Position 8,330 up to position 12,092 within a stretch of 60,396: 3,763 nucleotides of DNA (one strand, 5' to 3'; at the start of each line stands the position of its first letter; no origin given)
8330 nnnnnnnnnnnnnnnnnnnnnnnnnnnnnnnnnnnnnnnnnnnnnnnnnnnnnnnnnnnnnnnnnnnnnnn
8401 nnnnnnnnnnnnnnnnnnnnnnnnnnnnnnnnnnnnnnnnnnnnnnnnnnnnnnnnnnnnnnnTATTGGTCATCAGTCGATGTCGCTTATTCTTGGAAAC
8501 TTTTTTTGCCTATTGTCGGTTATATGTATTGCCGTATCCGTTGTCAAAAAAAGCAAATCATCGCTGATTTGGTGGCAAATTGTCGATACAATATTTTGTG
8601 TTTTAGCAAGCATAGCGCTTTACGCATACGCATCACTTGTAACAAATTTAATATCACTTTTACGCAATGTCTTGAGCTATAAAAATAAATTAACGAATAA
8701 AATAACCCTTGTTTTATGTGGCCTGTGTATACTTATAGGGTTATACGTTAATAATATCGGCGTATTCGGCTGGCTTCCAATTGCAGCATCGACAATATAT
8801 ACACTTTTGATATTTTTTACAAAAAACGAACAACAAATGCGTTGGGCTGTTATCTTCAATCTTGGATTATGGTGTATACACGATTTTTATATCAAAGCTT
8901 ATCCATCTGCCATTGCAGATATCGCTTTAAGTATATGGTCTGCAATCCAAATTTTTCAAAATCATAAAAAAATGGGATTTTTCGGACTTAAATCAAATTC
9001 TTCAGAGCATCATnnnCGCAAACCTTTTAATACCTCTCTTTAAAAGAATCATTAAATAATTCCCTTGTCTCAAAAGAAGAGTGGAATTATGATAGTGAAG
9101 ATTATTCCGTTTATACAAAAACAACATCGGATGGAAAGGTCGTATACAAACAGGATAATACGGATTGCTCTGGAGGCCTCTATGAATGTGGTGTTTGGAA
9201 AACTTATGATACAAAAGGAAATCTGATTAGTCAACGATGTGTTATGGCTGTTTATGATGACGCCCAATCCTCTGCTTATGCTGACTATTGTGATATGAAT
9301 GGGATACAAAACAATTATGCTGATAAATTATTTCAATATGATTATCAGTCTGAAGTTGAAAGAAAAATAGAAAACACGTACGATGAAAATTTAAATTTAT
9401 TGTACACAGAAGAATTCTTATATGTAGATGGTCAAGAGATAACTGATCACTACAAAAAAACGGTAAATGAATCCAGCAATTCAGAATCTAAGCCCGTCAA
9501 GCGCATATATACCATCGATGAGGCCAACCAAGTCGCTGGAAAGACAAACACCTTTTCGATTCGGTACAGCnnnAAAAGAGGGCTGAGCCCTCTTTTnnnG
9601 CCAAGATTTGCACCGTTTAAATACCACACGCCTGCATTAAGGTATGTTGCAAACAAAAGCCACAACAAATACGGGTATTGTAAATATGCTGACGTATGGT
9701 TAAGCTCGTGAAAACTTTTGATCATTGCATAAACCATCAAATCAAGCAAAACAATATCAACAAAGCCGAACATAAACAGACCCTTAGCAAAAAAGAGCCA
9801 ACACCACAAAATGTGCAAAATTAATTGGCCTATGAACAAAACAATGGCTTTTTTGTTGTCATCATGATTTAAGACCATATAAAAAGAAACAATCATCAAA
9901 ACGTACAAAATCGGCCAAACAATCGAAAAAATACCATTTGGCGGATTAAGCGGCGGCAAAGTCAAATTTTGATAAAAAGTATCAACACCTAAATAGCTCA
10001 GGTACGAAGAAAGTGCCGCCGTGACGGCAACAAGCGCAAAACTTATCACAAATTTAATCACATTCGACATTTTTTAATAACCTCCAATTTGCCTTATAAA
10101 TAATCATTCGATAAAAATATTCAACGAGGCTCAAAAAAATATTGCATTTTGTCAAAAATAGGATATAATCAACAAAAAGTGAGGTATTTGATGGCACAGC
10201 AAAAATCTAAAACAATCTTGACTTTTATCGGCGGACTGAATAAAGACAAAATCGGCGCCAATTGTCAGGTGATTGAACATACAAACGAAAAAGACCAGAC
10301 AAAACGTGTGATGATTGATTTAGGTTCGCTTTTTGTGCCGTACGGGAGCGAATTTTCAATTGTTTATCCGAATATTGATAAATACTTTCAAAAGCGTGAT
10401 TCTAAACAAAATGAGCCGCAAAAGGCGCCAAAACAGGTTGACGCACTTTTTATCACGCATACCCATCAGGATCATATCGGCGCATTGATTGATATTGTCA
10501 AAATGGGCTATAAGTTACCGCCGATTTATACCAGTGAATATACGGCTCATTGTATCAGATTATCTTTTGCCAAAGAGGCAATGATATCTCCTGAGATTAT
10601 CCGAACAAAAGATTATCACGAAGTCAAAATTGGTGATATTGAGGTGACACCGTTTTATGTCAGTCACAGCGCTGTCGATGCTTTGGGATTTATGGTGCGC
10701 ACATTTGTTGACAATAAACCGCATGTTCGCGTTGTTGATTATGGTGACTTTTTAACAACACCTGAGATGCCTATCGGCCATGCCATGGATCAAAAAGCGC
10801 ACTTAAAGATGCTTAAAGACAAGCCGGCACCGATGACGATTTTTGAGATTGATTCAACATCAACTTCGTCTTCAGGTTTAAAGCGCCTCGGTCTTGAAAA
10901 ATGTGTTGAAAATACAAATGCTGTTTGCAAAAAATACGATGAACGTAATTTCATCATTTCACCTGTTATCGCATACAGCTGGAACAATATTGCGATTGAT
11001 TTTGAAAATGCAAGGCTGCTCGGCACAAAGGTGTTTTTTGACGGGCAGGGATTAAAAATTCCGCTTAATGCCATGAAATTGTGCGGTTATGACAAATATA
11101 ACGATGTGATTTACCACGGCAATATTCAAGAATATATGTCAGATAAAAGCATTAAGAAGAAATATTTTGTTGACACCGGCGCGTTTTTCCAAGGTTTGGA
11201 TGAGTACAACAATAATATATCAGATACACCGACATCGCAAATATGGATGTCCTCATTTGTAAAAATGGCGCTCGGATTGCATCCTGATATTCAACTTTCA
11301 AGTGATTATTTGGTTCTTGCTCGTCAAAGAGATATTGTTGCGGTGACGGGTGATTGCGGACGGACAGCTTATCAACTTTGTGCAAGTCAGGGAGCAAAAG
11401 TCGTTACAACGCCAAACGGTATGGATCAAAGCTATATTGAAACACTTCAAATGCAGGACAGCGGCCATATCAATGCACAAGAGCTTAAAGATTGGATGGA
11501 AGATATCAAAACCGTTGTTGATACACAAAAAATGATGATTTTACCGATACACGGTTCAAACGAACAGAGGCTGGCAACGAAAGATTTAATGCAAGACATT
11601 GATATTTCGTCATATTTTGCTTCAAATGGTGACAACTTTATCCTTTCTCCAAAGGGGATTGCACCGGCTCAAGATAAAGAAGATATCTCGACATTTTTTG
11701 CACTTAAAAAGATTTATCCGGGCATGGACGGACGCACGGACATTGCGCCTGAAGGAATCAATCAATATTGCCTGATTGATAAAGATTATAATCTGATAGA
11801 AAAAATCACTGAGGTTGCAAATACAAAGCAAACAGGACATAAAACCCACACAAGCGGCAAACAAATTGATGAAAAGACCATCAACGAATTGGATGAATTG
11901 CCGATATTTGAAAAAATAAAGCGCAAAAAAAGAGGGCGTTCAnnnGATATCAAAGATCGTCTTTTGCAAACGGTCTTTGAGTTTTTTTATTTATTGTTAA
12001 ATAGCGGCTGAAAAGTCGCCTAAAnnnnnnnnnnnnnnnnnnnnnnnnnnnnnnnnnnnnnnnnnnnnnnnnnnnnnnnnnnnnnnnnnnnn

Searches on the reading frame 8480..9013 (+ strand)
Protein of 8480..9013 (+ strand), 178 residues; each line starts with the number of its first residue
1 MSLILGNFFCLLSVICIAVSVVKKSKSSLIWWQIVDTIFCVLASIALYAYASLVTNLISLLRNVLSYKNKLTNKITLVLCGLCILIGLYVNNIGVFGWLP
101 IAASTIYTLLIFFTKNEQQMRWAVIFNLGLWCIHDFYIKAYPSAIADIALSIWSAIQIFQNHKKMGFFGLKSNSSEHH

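Call 30: search_protein_families(library=pfam, proteins=[window:8480-9013:+], max_evalue=0.0001)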
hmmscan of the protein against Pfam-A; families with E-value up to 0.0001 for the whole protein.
window:8480-9013:+ (178 aa): 1 family
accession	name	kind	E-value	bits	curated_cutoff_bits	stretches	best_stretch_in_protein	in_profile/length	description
PF10688.14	Imp-YgjV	-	6.9e-18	65.4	23.5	1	5-162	2-156/159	Bacterial inner membrane protein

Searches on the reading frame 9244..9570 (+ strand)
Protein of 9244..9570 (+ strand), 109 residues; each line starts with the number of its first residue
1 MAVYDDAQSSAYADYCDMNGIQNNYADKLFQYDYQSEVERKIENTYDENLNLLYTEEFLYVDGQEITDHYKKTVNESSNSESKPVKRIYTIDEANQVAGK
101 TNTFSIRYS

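Call 7: search_protein_families(library=pfam, proteins=[window:9244-9570:+], max_evalue=1)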
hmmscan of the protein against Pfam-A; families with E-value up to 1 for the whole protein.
window:9244-9570:+ (109 aa): 1 family
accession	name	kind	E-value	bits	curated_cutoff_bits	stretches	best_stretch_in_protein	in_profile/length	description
PF05367.17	Phage_endo_I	-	0.0089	16.1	29.1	1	9-43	106-138/149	Phage endonuclease I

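Call 8: search_protein_families(library=ncbifam, proteins=[window:9244-9570:+], max_evalue=1)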
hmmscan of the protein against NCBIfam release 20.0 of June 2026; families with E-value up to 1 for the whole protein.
window:9244-9570:+ (109 aa): 1 family
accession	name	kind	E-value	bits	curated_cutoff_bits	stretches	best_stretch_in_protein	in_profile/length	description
NF033558.1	transpos_IS1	equivalog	0.013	15.4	100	1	24-96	30-105/199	IS1 family transposase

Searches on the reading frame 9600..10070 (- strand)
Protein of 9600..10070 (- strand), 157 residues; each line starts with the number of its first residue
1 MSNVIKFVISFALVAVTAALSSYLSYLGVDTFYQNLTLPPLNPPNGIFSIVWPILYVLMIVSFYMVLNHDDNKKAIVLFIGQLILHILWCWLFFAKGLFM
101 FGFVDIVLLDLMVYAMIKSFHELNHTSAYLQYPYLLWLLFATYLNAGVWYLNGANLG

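Call 30: search_protein_families(library=pfam, proteins=[window:9600-10070:-], max_evalue=0.0001)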
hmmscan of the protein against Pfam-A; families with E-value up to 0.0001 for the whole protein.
window:9600-10070:- (157 aa): 1 family
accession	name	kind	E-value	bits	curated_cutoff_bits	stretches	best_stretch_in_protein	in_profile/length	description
PF03073.20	TspO_MBR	-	2.5e-37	128.3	24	1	12-149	3-144/145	TspO/MBR family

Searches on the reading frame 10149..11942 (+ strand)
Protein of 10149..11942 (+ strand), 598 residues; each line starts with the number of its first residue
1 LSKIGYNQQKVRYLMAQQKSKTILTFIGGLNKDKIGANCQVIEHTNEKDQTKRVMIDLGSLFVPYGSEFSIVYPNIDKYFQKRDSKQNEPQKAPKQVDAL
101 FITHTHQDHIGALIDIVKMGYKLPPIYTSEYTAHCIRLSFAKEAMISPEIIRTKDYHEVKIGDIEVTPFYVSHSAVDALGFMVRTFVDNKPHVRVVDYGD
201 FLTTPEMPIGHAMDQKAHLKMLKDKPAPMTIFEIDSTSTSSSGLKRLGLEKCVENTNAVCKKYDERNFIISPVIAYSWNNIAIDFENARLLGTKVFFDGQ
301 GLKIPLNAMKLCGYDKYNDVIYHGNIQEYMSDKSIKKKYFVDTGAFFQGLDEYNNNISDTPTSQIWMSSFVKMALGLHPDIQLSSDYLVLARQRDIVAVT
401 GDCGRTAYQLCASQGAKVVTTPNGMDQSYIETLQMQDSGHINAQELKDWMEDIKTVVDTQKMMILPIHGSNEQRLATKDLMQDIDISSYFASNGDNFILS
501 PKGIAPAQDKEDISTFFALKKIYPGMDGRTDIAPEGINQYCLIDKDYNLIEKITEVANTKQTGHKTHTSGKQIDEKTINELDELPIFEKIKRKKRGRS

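Call 30: search_protein_families(library=pfam, proteins=[window:10149-11942:+], max_evalue=0.0001)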
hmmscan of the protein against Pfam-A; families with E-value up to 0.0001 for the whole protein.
window:10149-11942:+ (598 aa): 2 families
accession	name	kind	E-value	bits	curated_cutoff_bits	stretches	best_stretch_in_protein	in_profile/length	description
PF12706.13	Lactamase_B_2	-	1.2e-10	41.8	27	1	87-210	22-151/200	Beta-lactamase superfamily domain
PF00753.33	Lactamase_B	-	1.8e-05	25.2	22.7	1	92-118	39-65/196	Metallo-beta-lactamase superfamily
